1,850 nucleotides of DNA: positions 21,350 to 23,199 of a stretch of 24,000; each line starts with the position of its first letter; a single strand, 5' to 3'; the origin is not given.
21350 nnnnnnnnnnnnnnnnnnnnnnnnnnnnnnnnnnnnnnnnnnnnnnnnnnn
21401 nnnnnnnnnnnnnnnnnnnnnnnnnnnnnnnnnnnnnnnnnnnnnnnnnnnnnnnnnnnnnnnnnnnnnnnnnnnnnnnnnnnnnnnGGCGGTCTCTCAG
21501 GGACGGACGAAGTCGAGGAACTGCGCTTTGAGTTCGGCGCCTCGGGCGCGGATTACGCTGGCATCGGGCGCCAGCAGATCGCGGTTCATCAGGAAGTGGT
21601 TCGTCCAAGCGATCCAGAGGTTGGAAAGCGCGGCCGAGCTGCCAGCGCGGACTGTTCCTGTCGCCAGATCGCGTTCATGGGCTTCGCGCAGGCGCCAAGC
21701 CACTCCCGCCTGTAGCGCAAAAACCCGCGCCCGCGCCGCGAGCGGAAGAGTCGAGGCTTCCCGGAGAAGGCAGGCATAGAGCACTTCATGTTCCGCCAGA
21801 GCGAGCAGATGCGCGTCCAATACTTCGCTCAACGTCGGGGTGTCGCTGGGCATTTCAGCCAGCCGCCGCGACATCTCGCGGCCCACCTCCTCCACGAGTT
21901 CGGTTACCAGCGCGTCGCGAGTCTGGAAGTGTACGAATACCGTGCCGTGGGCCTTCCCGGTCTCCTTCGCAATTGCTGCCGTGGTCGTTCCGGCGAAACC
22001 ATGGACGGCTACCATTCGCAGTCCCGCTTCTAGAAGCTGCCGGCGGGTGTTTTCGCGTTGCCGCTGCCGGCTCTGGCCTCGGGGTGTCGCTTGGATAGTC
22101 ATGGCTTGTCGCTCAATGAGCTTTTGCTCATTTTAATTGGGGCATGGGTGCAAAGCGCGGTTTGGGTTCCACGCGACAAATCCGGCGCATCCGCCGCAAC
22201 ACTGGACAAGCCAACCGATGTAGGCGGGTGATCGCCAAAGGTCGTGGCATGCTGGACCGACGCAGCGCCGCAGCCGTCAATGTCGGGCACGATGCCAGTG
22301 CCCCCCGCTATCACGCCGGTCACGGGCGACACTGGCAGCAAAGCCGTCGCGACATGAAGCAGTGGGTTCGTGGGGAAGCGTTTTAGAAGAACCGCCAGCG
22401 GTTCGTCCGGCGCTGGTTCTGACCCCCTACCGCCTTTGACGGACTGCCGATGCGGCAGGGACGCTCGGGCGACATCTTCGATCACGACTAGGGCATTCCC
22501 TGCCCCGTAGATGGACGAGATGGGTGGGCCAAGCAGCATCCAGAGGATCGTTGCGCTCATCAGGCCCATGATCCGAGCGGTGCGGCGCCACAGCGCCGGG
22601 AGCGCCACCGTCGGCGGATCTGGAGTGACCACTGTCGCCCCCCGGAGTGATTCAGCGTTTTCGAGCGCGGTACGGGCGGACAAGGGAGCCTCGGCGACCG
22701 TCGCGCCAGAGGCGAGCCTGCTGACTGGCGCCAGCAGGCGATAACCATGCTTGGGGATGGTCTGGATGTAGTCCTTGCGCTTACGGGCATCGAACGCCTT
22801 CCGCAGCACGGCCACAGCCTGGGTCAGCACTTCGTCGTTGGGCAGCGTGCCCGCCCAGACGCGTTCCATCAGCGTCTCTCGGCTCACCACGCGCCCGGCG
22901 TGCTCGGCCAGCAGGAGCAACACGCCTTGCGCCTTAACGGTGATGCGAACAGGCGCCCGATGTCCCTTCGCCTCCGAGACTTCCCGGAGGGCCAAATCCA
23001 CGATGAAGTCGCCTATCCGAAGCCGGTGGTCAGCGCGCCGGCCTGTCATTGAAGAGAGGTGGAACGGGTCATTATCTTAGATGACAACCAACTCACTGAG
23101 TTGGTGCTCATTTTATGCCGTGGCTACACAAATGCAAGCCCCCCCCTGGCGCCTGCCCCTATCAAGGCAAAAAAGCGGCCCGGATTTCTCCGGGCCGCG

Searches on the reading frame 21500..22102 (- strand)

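Call 72: search_protein_families(library=pfam, proteins=[window:21500-22102:-], max_evalue=0.001)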
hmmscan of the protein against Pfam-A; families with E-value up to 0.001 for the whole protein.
window:21500-22102:- (201 aa): 1 family
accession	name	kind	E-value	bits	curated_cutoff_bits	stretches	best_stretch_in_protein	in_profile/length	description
PF00440.29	TetR_N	-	1.6e-10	41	24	1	23-69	1-47/47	Bacterial regulatory proteins, tetR family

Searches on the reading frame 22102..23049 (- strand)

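Call 72: search_protein_families(library=pfam, proteins=[window:22102-23049:-], max_evalue=0.001)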
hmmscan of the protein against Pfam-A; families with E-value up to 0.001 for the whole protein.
window:22102-23049:- (316 aa): 1 family
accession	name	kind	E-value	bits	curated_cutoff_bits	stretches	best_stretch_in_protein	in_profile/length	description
PF00486.34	Trans_reg_C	-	2.1e-16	60.2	26.2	1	33-105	3-77/77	Transcriptional regulatory protein, C terminal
